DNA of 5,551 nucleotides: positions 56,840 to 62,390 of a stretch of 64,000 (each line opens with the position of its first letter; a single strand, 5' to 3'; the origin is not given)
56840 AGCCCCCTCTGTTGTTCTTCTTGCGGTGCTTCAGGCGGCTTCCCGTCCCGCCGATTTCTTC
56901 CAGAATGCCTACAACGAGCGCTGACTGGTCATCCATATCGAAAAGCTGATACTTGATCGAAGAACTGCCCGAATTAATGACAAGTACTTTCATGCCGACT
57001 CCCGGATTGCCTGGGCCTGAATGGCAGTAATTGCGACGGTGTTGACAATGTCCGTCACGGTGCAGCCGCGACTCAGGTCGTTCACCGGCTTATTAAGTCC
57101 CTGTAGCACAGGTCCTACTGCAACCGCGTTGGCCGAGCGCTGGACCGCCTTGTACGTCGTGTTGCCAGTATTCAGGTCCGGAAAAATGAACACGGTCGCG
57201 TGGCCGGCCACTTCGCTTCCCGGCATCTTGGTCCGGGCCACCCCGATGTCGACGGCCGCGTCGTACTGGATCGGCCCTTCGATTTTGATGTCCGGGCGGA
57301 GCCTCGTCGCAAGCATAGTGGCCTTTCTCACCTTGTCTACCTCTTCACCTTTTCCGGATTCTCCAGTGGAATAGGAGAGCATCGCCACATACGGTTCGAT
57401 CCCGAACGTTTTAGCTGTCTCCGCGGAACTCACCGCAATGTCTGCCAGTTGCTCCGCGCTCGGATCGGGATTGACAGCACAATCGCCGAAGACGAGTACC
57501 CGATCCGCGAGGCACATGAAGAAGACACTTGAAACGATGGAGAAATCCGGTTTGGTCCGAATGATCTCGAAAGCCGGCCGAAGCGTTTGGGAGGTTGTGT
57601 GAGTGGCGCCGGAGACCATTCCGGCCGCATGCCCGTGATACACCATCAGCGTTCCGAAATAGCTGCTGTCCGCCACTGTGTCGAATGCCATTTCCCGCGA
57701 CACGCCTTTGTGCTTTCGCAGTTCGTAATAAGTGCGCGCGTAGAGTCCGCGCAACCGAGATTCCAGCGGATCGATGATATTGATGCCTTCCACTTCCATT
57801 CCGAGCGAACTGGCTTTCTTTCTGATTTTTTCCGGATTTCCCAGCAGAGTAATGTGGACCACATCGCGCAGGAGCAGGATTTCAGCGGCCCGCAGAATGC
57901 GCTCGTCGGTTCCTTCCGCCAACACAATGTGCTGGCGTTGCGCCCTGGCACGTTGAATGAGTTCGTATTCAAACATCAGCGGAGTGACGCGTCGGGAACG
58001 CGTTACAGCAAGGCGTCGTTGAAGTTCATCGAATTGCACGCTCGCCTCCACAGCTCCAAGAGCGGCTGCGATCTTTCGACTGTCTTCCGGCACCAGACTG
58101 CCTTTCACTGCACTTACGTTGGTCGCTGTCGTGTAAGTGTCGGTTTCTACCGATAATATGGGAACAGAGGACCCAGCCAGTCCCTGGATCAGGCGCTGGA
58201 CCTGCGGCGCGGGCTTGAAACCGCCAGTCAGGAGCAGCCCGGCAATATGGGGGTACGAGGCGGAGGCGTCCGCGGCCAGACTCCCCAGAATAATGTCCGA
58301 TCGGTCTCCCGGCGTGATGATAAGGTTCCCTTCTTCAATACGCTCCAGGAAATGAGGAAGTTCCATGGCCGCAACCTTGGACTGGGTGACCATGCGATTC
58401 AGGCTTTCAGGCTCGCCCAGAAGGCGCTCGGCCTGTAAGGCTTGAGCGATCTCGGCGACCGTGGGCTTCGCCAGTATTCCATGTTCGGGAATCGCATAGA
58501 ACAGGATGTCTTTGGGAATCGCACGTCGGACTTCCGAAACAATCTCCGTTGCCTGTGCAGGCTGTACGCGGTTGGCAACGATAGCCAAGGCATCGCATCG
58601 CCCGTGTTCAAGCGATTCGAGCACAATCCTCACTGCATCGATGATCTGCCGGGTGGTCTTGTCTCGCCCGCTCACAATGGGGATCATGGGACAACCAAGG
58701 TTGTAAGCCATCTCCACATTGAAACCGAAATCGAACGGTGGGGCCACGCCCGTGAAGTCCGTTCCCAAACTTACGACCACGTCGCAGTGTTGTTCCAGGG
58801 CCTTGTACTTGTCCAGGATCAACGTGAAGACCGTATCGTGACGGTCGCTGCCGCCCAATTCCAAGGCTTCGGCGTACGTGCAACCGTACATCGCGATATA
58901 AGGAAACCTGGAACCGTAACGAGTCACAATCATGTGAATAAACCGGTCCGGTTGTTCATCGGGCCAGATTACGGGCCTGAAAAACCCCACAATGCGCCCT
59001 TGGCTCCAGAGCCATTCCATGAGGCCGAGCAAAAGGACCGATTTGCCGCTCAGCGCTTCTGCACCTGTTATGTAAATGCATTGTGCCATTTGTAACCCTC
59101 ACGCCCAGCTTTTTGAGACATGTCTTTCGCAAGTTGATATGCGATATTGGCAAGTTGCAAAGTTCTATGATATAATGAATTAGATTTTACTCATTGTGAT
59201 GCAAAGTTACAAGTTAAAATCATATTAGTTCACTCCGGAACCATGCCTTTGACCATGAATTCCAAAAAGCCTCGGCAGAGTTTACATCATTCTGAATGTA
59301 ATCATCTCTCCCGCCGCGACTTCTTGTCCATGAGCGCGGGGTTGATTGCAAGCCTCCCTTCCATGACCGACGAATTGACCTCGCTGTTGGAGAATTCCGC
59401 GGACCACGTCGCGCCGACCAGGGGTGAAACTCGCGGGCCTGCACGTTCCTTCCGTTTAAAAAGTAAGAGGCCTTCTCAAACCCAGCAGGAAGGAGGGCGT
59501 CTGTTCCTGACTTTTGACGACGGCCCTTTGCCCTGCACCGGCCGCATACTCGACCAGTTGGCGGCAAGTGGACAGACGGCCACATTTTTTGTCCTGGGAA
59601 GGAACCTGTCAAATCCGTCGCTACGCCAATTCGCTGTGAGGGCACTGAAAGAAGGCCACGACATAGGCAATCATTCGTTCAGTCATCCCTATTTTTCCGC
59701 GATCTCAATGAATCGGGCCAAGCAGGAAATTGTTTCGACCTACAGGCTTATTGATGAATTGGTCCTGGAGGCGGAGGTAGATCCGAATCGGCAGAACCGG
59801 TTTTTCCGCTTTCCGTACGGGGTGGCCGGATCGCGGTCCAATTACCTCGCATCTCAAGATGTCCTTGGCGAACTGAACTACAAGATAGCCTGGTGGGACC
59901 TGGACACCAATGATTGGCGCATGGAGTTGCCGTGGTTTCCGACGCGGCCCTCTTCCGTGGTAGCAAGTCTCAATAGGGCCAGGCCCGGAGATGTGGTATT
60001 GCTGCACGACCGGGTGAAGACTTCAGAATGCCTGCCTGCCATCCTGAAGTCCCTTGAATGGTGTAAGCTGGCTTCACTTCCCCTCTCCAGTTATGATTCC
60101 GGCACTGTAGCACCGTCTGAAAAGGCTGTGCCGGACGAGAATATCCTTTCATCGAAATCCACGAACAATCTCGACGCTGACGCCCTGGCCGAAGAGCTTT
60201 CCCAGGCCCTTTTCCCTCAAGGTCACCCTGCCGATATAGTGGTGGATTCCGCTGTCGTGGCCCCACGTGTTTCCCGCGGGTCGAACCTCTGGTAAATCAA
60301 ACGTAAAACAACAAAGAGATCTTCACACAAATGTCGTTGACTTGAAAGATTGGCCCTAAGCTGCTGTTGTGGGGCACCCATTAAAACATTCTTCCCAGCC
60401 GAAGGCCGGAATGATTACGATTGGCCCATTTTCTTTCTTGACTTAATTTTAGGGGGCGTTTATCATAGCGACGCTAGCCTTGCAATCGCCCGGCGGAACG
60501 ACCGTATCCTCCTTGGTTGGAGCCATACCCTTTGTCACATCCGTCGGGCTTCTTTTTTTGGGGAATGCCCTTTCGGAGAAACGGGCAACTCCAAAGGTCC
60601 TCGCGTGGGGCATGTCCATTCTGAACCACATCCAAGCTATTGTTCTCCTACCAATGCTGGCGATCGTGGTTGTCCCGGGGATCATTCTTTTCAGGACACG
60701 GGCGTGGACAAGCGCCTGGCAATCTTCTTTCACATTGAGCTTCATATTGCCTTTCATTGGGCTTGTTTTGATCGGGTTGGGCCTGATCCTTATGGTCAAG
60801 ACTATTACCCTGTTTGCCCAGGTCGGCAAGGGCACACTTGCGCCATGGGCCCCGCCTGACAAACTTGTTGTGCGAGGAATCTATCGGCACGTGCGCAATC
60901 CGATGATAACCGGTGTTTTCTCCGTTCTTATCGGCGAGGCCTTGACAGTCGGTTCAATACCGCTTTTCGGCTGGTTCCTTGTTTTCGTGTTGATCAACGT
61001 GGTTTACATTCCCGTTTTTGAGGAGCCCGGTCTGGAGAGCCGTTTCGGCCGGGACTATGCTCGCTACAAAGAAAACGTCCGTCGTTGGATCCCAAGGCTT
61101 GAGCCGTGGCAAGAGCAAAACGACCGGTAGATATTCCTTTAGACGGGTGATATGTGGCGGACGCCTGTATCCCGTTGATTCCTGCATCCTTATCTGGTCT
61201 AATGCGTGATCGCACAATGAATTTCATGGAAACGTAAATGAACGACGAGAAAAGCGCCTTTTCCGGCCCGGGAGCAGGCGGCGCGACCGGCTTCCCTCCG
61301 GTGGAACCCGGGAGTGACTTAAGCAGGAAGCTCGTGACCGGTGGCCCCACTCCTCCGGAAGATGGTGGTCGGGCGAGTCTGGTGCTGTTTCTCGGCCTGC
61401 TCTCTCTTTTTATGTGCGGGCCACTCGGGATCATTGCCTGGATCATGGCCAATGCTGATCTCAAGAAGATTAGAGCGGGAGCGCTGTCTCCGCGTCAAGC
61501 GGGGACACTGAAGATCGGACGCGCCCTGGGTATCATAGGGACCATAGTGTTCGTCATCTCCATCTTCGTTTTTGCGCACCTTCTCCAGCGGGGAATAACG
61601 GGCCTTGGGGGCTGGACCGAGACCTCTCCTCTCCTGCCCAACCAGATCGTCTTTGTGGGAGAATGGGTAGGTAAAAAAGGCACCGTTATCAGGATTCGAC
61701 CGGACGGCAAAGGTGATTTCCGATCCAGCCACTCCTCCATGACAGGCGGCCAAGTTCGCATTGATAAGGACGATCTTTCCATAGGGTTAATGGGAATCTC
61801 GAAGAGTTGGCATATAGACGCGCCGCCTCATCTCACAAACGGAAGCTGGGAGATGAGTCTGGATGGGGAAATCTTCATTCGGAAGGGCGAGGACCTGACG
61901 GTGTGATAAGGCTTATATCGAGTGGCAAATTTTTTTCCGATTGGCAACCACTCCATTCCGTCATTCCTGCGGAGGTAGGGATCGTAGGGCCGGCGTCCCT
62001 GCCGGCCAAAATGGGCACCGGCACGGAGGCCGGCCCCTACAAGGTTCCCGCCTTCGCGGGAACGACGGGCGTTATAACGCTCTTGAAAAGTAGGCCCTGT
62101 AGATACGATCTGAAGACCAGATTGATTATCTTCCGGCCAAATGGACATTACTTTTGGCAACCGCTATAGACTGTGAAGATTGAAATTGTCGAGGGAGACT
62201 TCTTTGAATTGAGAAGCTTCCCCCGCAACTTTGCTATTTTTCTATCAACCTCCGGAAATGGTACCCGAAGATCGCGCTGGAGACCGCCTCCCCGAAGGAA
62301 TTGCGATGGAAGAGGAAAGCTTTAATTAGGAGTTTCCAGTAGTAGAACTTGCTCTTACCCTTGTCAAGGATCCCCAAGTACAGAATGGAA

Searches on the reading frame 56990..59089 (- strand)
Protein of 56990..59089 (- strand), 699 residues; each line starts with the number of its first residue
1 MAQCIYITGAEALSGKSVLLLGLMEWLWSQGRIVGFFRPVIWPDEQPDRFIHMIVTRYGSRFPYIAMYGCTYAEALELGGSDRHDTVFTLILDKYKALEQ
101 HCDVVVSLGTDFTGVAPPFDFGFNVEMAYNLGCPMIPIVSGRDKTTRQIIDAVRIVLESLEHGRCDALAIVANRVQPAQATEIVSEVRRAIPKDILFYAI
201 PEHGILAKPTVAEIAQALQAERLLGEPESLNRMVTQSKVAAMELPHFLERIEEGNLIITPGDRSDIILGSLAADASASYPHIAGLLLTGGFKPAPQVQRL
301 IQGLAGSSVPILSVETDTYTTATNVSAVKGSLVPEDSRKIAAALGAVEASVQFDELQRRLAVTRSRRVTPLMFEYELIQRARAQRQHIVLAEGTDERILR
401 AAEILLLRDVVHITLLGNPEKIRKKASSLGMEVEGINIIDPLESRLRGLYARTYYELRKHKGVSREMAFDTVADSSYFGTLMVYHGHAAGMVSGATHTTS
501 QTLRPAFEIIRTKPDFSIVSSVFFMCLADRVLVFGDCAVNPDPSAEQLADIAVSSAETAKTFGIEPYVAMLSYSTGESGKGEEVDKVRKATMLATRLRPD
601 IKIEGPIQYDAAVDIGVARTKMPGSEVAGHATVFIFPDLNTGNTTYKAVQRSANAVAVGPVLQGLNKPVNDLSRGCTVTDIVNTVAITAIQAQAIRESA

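Call 69: search_protein_families(library=pfam, proteins=[window:56990-59089:-])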
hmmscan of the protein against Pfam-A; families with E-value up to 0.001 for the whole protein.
window:56990-59089:- (699 aa): 3 families
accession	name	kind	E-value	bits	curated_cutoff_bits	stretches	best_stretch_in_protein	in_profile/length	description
PF01515.24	PTA_PTB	-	1.6e-127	425.7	24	1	372-689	1-319/319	Phosphate acetyl/butaryl transferase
PF07085.17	DRTGG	-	1e-29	102.9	25.2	1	213-327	1-104/105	DRTGG domain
PF13500.12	AAA_26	-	8.9e-17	62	27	1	5-186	3-178/198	AAA domain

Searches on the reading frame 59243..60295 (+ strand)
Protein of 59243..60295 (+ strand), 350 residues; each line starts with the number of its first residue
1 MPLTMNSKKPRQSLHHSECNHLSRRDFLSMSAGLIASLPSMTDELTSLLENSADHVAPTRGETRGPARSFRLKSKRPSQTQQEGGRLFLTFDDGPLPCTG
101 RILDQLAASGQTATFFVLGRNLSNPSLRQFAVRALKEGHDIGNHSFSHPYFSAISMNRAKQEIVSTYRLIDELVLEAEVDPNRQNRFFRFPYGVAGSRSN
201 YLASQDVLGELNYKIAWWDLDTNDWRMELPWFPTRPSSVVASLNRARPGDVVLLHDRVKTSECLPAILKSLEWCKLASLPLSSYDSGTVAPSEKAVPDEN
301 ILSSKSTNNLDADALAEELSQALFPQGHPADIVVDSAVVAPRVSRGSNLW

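Call 20: search_protein_families(library=pfam, proteins=[window:59243-60295:+])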
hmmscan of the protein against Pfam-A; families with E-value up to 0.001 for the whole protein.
window:59243-60295:+ (350 aa): 1 family
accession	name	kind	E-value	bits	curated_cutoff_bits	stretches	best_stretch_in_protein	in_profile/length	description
PF01522.26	Polysacc_deac_1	-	2.3e-21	76.5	23.1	1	83-204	5-117/124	Polysaccharide deacetylase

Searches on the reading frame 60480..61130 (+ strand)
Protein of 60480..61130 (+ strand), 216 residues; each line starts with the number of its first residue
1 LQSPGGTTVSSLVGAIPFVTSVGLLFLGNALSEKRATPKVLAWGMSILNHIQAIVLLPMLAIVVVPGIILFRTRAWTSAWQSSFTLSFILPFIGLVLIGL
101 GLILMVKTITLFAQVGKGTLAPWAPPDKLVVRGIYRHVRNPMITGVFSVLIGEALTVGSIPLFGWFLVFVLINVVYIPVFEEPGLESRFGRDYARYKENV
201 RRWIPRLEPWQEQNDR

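Call 81: search_protein_families(library=pfam, proteins=[window:60480-61130:+], max_evalue=0.01)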
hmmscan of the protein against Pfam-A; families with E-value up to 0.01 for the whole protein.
window:60480-61130:+ (216 aa): 1 family
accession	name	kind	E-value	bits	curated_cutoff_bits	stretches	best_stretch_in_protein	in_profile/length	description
PF04191.18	PEMT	-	5.4e-12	46.5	25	1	92-191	4-104/105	Phospholipid methyltransferase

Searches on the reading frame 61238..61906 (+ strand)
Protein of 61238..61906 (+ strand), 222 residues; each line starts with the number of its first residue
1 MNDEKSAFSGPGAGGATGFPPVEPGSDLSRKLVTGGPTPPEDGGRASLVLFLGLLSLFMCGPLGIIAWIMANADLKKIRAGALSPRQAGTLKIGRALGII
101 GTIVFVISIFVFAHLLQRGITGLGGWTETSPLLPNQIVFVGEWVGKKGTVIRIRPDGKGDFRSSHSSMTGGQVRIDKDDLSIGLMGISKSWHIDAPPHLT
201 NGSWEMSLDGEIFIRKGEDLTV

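Call 20: search_protein_families(library=pfam, proteins=[window:61238-61906:+])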
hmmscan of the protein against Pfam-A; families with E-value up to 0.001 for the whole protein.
window:61238-61906:+ (222 aa): 0 families

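Call 101: search_protein_families(library=pfam, proteins=[window:61238-61906:+], max_evalue=0.1)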
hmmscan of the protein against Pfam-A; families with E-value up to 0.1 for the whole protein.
window:61238-61906:+ (222 aa): 2 families
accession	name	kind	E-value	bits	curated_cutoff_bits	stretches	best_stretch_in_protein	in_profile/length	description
PF07666.16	MpPF26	-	0.04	14.4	37.2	1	50-113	2-72/75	M penetrans paralogue family 26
PF13828.11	DUF4190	-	0.065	13.4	35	0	46-107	4-61/62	Domain of unknown function (DUF4190)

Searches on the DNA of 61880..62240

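Call 92: search_rna_families(source=window, start=61880, end=62240, threshold=evalue, max_evalue=1)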
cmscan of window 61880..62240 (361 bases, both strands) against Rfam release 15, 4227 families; matches with E-value up to 1: 3.
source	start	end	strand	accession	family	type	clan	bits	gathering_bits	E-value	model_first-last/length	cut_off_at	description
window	61983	62067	-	RF02833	Scr3202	Gene; sRNA;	-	23.3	52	0.28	1-95/95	no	Streptomyces RNA 3202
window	62007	62084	-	RF02748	FtrB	Gene; sRNA;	-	20.3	66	0.53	1-115/115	no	Francisella sRNA B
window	62190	62225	+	RF03585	mir-3938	Gene; miRNA;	-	17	94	0.94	27-62/88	no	mir-3938 microRNA precursor family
